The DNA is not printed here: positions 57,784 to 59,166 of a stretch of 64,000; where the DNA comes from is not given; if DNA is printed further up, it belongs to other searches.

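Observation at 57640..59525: Lower-GC two-gene toxin/immunity-like cassette inserted between coxD and coxM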

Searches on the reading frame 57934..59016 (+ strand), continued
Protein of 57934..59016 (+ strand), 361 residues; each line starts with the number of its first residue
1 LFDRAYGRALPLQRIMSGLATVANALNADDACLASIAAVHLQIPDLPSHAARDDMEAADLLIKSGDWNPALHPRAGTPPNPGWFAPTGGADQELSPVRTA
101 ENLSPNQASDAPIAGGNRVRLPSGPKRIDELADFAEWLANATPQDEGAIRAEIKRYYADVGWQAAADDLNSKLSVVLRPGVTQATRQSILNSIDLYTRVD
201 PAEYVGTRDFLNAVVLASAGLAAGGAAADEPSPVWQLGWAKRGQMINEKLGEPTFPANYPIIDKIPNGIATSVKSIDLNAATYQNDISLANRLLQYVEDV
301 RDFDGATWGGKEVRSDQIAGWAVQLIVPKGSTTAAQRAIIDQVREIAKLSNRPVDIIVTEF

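Call 20: find_encoding_contigs(protein=P0114, flank=10000, max_places=2)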
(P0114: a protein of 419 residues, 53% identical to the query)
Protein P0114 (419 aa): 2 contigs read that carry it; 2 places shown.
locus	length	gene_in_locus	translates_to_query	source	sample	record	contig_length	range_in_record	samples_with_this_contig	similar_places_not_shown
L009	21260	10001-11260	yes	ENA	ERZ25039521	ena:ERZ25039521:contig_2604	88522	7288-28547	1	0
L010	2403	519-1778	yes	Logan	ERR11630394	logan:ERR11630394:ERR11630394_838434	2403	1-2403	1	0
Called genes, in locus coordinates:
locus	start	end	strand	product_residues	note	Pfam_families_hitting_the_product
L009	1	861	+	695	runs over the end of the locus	PF19425:Csd3_N2 (weak), PF01551:Peptidase_M23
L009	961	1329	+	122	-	-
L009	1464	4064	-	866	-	PF02861:Clp_N, PF23569:NBD_SMAX1 (weak), PF00004:AAA, PF17871:AAA_lid_9, PF00004:AAA, PF07724:AAA_2, PF07728:AAA_5, PF10431:ClpB_D2-small, +6 more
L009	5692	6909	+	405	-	-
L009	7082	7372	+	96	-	-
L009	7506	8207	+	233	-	PF21321:HTH_66 (weak), PF04255:DUF433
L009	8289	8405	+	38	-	-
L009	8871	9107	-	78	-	PF08972:DUF1902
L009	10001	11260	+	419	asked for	PF21111:CDI_toxin_EC869_like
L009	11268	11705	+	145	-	-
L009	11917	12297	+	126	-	-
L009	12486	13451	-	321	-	PF04909:Amidohydro_2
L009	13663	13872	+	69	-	PF12071:DUF3551 (weak)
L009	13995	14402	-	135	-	PF02311:AraC_binding (weak), PF07883:Cupin_2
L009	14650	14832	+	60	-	-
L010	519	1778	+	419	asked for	PF21111:CDI_toxin_EC869_like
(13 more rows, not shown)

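Call 30: search_protein_families(library=pfam, proteins=[P0003], max_evalue=0.01)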
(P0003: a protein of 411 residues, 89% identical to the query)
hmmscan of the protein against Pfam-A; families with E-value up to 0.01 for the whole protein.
P0003 (411 aa): 1 family
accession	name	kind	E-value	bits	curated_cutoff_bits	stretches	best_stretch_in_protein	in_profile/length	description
PF21111.3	CDI_toxin_EC869_like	-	3.9e-08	34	27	1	315-409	31-123/123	CDI toxin restriction endonuclease-like domain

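Call 31: predict_structure(alignment_id=A1)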
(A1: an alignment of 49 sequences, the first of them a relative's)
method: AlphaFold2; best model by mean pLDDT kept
length: 411 residues; sequences in the alignment: 49
mean_pLDDT: 70.1   pTM: 0.37
mean pLDDT of the five models: 70.1, 70.0, 61.5, 61.1, 57.6
residues with pLDDT >= 90: 51; 70-90: 220; 50-70: 50; < 50: 90
segments of 3 or more residues with pLDDT < 50: 1-7, 9-15, 116-166, 255-278
pLDDT, mean of each block of 10 residues (from residue 1): 41 57 82 87 89 81 90 89 81 79 80 54 31 26 27 31 52 61 77 78 68 80 90 88 75 47 35 38 61 73 74 86 80 72 84 82 88 87 87 91 91 76
secondary structure, 60 per line:
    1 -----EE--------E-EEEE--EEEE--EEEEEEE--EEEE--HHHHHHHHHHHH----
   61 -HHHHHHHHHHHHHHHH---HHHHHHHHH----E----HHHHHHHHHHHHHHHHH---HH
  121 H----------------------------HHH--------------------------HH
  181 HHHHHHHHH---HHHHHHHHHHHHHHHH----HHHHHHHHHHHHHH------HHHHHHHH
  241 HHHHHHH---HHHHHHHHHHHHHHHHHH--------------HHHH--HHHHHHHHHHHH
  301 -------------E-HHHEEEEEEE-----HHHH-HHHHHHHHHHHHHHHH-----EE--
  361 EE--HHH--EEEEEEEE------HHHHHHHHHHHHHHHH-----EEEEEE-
elements in order: E18-21 E24-27 E30-36 E39-42 H45-56 H62-77 H81-89 H99-115 H179-189 H193-208 H213-226 H233-247 H251-268 H283-286 H289-300 E319-325 H331-334 H336-351 E370-377 H384-399 E405-410
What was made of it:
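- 57913..58119 (+): Gene 1, remainder of N-terminal domain D1 (4 strands + 4 helices in the model of P0003, 89% identical); no known family. AF2 model pLDDT is 80-90 across aa 21-110 (call 31).
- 58291..58551 (+): Gene 1, helical middle domain D2 (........…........…DPAEYVG). Model helices 179-268 (call 31).
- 58843..58893 (+): Hypervariable segment of the toxin domain (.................); predicted beta-hairpin and candidate immunity-binding determinant. The model shows a short hairpin between helix 336-351 and strand 370-377 (call 31).
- On Pfam PF21111 CDI_toxin_EC869_like (CdiA-CT EC869-o11/YpIII nuclease domain): Model pLDDT in this domain is 72-91 (call 31).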

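Call 35: fold_search(model_id=the predicted structure, library=pdb)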
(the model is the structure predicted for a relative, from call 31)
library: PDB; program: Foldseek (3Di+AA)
matches with E <= 10: 493; with E <= 0.001: 2
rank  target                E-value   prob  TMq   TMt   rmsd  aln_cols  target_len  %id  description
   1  4g6u_A                3.5e-06  1.00  0.28  0.51  16.4       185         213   21  CdiA-CT/CdiI toxin and immunity complex from Escherichia coli (released 2012-12-12)
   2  4zqu_A                9.6e-06  1.00  0.25  0.74   3.2       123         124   24  CdiA-CT/CdiI toxin and immunity complex from Yersinia pseudotuberculosis (released 2015-10-28)
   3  8d0m                  3.5e-01  0.13  0.15  0.23  19.1       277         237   12  Human CD38 ectodomain bound to a 78c-ADPR adduct (released 2022-09-21)
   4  2bhn_C                3.9e-01  0.57  0.15  0.27   4.8       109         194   13  XPF from Aeropyrum pernix (released 2005-02-23)
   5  3lvu_A                4.4e-01  0.35  0.11  0.16   8.8        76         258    8  Crystal structure of ABC transporter, periplasmic substrate-binding protein SPO2066 from Silicibacter pomeroyi (released 2010-03-02)
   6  7sgz_B                4.6e-01  0.69  0.14  0.17   5.5        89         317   12  Structure of the yeast Rad24-RFC loader bound to DNA and the closed 9-1-1 clamp (released 2022-03-23)
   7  2ymb_D                4.6e-01  0.20  0.16  0.25  14.3       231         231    8  Structures of MITD1 (released 2012-10-24)
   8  1j24                  5.5e-01  0.66  0.15  0.38   5.0       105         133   11  Crystal structure of archaeal XPF/Mus81 homolog, Hef from Pyrococcus furiosus, nuclease domain, Ca cocrystal (released 2003-04-22)
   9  8umv_A                5.5e-01  0.18  0.12  0.09  11.5       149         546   11  Atomic model of the human CTF18-RFC-PCNA-DNA ternary complex with narrow PCNA opening state I (state 5) (released 2024-05-08)
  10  3roq_B                5.5e-01  0.12  0.15  0.22  17.4       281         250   12  Crystal structure of human CD38 in complex with compound CZ-46 (released 2011-12-21)
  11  1j22                  5.8e-01  0.75  0.16  0.41   4.5       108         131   17  Crystal structure of archaeal XPF/Mus81 homolog, Hef from Pyrococcus furiosus, nuclease domain, selenomet derivative (released 2003-04-22)
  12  3lvu_B                5.8e-01  0.30  0.11  0.16   8.9        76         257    8  Crystal structure of ABC transporter, periplasmic substrate-binding protein SPO2066 from Silicibacter pomeroyi (released 2010-03-02)
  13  7t3c_E                5.8e-01  0.21  0.14  0.17   6.8       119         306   13  GATOR1-RAG-RAGULATOR - Dual Complex (released 2022-04-06)
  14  2bgw_B                6.1e-01  0.60  0.17  0.32   5.4       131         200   10  XPF from Aeropyrum pernix, complex with DNA (released 2005-02-23)
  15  2o3s_A                6.1e-01  0.10  0.15  0.21  18.6       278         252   12  Structural Basis for Formation and Hydrolysis of Calcium Messenger Cyclic ADP-ribose by Human CD38 (released 2006-12-12)
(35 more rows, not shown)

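Call 66: find_encoding_contigs(protein=P0391, flank=5000, max_places=2)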
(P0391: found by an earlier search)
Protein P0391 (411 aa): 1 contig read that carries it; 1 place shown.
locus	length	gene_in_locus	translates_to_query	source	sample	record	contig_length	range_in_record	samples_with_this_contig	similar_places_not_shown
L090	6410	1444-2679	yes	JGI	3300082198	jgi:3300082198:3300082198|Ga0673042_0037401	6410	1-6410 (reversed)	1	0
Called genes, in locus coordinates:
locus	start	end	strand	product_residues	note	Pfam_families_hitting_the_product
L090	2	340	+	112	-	?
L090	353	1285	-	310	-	PF13191:AAA_16 (faint), PF00004:AAA, PF07726:AAA_3 (faint), PF07728:AAA_5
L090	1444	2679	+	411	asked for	PF21111:CDI_toxin_EC869_like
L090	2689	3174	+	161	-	-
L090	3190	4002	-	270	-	PF00941:FAD_binding_5, PF03450:CO_deh_flav_C (faint)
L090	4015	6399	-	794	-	PF01315:Ald_Xan_dh_C, PF02738:MoCoBD_1, PF20256:MoCoBD_2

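Call 67: fold_search(model_id=the predicted structure, library=viral)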
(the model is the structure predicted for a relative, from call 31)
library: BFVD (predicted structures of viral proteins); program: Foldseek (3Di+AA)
matches with E <= 10: 313; with E <= 0.001: 0
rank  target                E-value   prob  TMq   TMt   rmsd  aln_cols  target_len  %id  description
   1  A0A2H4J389            7.6e-03  0.57  0.20  0.21  29.5       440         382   12  Type VII secretion protein [uncultured Caudovirales phage]
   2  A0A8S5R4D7            4.0e-02  0.96  0.19  0.31   7.2       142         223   14  Uncharacterized protein [Podoviridae sp. ct8nN1]
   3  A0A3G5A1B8            5.6e-02  0.99  0.17  0.30   4.4        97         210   11  Uncharacterized protein [Harvfovirus sp.]
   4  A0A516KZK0            5.6e-02  0.69  0.21  0.28  15.3       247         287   11  (no name in the UniProt tables at hand)
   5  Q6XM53                6.6e-02  0.85  0.19  0.20  10.0       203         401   12  FirrV-1-A34 [Feldmannia irregularis virus a]
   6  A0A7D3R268            1.0e-01  0.98  0.16  0.40   4.9        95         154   14  Uncharacterized protein [Fadolivirus FV1/VV64]
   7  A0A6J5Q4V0            1.0e-01  0.07  0.11  0.06  31.4       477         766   12  VWFA domain containing protein [uncultured Caudovirales phage]
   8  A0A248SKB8            1.1e-01  0.41  0.14  0.30  16.7       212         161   11  (no name in the UniProt tables at hand)
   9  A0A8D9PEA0            1.1e-01  0.28  0.14  0.25  10.9       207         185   13  Endonuclease Like Protein [Bacteriophage sp.]
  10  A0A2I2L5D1            1.2e-01  0.35  0.17  0.21  19.0       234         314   14  RNA polymerase subunit 5 RPB5 [Orpheovirus IHUMI-LCC2]
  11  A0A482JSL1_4          1.2e-01  0.03  0.08  0.04  30.1       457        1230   12  (no name in the UniProt tables at hand)
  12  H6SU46                1.7e-01  0.30  0.13  0.26  17.3       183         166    9  Gp55 T4-like sigma factor involved in late transcription [Campylobacter virus IBB35]
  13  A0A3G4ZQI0            1.9e-01  0.96  0.18  0.37   4.5       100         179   11  Uncharacterized protein [Terrestrivirus sp.]
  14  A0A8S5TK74            2.3e-01  0.09  0.15  0.08  24.9       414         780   11  ATPase [Siphoviridae sp. ctwQT14]
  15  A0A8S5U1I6            2.3e-01  0.04  0.10  0.06  26.9       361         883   12  Portal protein [Myoviridae sp. ctu3o5]
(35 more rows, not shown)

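Call 77: search_dna_similar(query=P0003, collection=plasmids, mode=protein, max_evalue=0.001, max_rows=25)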
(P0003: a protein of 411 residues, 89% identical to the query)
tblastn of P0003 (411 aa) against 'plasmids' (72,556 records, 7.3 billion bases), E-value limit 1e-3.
Records with a match: 2; places in all: 2; records where one place covers at least 80% of the query: 0.
Best place of each record, by identity: <60% 2.
By first word of the organism name: Rhizobium 1; Ralstonia 1.
By predicted mobility (MOB-suite, as given by PLSDB): non-mobilizable 1; mobilizable 1.
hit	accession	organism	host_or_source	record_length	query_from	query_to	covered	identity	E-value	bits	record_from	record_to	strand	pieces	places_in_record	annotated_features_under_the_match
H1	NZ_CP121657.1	Rhizobium sp. CB3171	Calliandra calothyrsus,cell culture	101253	284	408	30%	36.7%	5e-14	82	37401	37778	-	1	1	hemagglutinin repeat-containing protein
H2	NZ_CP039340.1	Ralstonia pseudosolanacearum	-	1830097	308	410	25%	32.4%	9e-4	49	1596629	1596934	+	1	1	none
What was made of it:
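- Closest known: Hemagglutinin-repeat. Same: Its C-terminus is the closest annotated relative of the toxin tail in the plasmid collection: 36.7% identity over aa 284-408, E 5e-14 (call 77).
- The same tail type is carried by a hemagglutinin-repeat (CdiA-like) protein on a Rhizobium plasmid (call 77). The same tail occurs on a hemagglutinin-repeat (CdiA-like) protein (call 77).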

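Call 78: search_dna_similar(query=P0003, collection=phages, mode=protein, max_evalue=0.01, max_rows=15)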
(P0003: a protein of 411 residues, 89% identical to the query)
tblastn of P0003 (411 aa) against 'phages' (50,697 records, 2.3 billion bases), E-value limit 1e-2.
Records with a match: 1; places in all: 1; records where one place covers at least 80% of the query: 0.
Best place of each record, by identity: <60% 1.
By first word of the organism name: Bacteriophage 1.
By host as written in the record: - 1.
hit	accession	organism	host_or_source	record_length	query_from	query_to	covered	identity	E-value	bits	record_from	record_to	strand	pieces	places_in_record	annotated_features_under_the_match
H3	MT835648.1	Bacteriophage sp.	human fecal samples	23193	281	409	31%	33.8%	1e-11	72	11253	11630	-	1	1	record has no annotation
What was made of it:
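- Tried and rejected: tblastn of the toxin against phage and plasmid collections found only tail-domain hits (calls 77, 78).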
